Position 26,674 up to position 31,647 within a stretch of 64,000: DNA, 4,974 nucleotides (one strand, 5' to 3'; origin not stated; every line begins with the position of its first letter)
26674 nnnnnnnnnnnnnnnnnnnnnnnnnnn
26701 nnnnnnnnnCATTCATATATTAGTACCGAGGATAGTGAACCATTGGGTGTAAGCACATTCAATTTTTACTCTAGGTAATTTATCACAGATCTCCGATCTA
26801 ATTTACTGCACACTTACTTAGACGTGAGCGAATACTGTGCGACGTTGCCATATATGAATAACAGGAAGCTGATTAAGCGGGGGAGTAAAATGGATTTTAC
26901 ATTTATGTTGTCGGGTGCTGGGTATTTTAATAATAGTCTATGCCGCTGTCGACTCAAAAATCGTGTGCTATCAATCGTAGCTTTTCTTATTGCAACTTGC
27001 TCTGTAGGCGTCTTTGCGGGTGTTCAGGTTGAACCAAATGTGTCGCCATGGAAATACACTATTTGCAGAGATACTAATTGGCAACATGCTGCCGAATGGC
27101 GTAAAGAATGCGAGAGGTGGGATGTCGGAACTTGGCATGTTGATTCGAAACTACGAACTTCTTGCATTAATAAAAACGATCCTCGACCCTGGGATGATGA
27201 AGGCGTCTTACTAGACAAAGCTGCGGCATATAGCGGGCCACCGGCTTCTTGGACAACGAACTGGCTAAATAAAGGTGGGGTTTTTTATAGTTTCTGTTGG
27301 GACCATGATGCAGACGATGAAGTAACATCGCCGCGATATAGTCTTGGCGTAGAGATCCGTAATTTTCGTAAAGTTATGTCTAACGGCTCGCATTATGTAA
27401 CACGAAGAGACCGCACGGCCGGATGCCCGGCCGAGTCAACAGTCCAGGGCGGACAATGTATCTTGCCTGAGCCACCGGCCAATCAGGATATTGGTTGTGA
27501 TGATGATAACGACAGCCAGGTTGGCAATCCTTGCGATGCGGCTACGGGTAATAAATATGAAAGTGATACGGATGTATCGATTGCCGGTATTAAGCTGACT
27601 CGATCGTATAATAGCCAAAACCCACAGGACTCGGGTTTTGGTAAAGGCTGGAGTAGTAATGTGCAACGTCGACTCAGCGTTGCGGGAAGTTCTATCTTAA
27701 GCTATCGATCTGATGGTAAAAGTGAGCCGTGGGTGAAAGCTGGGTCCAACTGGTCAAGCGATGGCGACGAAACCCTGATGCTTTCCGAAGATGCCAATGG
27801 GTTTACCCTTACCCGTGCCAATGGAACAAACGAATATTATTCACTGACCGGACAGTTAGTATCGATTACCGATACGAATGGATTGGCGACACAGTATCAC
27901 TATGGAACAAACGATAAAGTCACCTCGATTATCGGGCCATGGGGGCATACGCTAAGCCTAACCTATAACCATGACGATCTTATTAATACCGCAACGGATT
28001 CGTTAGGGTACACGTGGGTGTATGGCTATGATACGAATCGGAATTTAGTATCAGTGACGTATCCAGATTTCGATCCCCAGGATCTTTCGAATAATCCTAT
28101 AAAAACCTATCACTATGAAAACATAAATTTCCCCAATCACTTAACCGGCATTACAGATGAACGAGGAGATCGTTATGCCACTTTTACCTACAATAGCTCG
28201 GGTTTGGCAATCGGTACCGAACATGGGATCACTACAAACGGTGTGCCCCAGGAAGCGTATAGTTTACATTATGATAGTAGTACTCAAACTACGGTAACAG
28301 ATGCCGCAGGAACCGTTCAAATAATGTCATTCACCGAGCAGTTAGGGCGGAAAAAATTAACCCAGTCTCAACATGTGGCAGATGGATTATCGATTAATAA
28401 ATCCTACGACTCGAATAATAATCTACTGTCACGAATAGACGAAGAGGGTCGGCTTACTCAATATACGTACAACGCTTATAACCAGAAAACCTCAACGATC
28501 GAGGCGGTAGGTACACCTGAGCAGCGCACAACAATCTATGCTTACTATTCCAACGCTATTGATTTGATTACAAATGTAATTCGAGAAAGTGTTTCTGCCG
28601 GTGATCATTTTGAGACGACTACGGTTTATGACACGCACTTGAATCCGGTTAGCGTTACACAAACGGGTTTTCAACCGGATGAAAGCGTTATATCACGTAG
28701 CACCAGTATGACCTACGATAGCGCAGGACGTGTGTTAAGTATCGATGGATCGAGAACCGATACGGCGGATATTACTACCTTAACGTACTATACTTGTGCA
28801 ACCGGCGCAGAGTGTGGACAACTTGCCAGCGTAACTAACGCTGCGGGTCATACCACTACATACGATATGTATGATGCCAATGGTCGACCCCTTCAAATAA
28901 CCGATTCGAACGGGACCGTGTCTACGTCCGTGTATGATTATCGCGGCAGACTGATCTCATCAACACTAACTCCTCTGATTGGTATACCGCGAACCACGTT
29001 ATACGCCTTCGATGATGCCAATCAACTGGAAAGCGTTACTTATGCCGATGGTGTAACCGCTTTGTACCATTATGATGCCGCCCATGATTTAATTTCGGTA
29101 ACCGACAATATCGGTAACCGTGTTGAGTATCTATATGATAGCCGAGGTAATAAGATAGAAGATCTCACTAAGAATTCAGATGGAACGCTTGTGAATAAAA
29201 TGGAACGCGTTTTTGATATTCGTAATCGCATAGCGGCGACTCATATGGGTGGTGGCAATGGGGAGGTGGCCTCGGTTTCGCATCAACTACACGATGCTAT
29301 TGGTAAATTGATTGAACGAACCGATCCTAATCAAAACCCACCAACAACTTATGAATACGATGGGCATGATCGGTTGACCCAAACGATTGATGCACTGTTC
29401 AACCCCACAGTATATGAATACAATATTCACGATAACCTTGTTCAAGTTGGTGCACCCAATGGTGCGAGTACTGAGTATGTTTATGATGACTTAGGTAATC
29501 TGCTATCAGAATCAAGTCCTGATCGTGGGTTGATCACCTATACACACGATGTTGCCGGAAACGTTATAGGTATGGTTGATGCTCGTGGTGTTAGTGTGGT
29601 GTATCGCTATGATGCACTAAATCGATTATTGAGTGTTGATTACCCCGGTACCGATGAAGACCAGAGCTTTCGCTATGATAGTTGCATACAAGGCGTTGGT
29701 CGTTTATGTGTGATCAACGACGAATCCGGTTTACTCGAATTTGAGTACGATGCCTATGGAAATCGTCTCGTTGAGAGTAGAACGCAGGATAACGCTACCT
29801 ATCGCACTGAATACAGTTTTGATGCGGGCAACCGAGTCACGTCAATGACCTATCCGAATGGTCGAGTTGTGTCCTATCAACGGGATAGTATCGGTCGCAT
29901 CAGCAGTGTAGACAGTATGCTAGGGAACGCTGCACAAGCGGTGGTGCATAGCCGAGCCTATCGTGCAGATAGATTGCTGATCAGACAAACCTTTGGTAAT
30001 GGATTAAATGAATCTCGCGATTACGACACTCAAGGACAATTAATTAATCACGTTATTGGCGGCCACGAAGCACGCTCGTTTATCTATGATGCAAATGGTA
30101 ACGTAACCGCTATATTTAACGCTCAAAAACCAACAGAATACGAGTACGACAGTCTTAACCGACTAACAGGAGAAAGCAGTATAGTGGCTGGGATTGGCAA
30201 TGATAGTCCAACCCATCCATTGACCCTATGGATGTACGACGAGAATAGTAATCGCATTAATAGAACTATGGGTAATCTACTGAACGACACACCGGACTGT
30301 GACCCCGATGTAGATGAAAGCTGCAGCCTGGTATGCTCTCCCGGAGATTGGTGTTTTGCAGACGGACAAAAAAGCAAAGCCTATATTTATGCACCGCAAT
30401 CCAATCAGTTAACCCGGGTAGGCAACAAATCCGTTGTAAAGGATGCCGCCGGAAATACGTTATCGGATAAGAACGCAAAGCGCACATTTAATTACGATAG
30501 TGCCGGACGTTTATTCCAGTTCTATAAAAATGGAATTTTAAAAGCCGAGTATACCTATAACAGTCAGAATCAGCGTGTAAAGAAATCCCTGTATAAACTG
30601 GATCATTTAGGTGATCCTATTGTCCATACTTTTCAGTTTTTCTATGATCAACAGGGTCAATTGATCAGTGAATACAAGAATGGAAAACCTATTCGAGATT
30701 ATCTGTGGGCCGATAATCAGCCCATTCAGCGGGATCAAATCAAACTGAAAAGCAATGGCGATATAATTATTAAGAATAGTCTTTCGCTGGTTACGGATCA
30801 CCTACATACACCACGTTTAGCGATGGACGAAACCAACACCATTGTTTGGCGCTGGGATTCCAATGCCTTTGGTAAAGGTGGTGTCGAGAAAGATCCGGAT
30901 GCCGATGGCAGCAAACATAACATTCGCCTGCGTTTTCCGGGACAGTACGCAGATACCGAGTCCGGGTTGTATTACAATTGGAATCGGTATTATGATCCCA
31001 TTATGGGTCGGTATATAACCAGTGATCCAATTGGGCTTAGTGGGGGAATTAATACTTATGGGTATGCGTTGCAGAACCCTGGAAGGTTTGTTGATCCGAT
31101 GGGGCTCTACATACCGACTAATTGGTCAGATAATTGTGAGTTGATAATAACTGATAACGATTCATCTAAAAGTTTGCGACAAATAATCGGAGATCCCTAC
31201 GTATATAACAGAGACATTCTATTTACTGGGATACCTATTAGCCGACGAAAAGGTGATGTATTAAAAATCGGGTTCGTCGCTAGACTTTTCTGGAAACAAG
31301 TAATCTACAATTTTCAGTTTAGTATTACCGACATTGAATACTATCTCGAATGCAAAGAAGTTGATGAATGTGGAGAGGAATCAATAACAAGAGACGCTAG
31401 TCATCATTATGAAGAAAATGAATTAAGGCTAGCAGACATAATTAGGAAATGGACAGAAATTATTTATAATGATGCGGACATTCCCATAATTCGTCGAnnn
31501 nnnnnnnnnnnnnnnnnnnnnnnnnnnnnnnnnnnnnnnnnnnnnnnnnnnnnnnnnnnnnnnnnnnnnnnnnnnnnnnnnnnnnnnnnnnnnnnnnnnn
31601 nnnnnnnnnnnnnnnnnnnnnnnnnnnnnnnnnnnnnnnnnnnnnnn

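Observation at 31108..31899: RHS toxin tip with no recognisable fold plus a four-helix membrane immunity candidate: possible new toxin-immunity pair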

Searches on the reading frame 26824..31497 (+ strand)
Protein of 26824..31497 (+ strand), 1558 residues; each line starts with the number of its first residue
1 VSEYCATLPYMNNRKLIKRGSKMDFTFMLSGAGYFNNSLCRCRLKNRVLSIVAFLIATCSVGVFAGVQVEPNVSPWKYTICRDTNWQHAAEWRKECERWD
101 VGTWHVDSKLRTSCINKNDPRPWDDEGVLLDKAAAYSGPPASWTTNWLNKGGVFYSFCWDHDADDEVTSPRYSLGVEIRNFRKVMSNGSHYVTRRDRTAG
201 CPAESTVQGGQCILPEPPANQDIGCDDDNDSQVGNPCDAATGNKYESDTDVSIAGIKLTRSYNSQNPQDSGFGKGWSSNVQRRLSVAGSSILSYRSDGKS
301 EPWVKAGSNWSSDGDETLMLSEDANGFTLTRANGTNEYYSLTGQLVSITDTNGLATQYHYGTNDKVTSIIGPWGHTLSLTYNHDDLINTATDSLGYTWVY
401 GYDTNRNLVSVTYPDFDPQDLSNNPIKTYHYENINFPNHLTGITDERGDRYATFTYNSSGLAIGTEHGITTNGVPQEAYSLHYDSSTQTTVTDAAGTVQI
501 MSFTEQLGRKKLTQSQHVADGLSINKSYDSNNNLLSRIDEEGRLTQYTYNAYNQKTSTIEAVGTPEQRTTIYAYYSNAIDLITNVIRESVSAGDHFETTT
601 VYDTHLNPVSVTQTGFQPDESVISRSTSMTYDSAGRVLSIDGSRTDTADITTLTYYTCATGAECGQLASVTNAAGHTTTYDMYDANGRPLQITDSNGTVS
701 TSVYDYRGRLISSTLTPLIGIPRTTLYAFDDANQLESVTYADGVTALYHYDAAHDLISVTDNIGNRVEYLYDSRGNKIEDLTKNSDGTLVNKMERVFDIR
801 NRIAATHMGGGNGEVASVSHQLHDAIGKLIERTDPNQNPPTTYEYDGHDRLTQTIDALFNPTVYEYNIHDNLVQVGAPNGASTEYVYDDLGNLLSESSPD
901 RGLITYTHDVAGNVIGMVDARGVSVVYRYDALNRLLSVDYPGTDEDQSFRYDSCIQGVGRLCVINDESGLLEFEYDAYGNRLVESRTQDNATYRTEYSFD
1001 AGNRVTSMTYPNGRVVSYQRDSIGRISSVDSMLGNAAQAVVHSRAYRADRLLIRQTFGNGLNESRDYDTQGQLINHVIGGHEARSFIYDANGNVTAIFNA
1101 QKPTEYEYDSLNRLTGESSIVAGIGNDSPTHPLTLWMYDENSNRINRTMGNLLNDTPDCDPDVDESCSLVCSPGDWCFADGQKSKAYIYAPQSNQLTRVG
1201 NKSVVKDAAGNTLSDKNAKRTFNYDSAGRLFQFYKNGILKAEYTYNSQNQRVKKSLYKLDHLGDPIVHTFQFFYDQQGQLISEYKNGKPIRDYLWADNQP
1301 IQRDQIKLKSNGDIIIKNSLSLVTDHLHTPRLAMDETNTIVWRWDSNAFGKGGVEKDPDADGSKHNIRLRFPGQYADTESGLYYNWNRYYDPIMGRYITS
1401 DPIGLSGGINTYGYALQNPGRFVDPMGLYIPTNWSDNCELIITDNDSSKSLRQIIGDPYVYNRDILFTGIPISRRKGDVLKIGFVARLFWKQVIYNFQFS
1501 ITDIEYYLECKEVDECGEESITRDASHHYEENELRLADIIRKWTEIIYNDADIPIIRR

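Call 3: search_protein_families(library=pfam, proteins=[window:26824-31497:+], max_evalue=1)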
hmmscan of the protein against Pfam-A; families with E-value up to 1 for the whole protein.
window:26824-31497:+ (1558 aa): 5 families
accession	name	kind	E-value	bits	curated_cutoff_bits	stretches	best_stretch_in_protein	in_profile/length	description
PF05593.20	RHS_repeat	-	2.7e-74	244.8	22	12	823-857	1-34/38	RHS Repeat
PF20148.4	DUF6531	-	9.5e-18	64.8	24.1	1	234-300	1-71/74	Domain of unknown function (DUF6531)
PF03527.20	RHS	-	1.1e-05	25.6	27.9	1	1323-1351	5-33/38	RHS protein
PF07661.19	MORN_2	-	0.0045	17.5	29.6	0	1228-1246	3-21/22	MORN repeat variant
PF02941.21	FeThRed_A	-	0.017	15.6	25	1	679-718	13-52/67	Ferredoxin thioredoxin reductase variable alpha chain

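Call 4: search_protein_families(library=ncbifam, proteins=[window:26824-31497:+], max_evalue=1)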
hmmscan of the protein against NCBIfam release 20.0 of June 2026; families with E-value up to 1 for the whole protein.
window:26824-31497:+ (1558 aa): 3 families
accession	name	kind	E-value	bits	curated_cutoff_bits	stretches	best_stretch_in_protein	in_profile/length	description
NF041261.1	RHS_core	equivalog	8.7e-51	172.9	2000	5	1324-1428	1162-1261/1261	RHS element core protein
TIGR01643.1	YD_repeat_2x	repeat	9.5e-45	149.4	15.8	12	665-700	5-40/42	YD repeat-containing protein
TIGR03696.1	Rhs_assc_core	domain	1.6e-21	76.6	32.5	1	1365-1428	13-76/76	RHS repeat-associated core domain-containing protein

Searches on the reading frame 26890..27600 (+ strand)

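Call 82: search_protein_families(library=pfam, proteins=[window:26890-27600:+], max_evalue=0.01)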
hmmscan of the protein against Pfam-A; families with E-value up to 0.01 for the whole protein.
window:26890-27600:+ (237 aa): 1 family
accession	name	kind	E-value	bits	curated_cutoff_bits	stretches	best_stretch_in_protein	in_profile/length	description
PF20148.4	DUF6531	-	0.0037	18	24.1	1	212-234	1-23/74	Domain of unknown function (DUF6531)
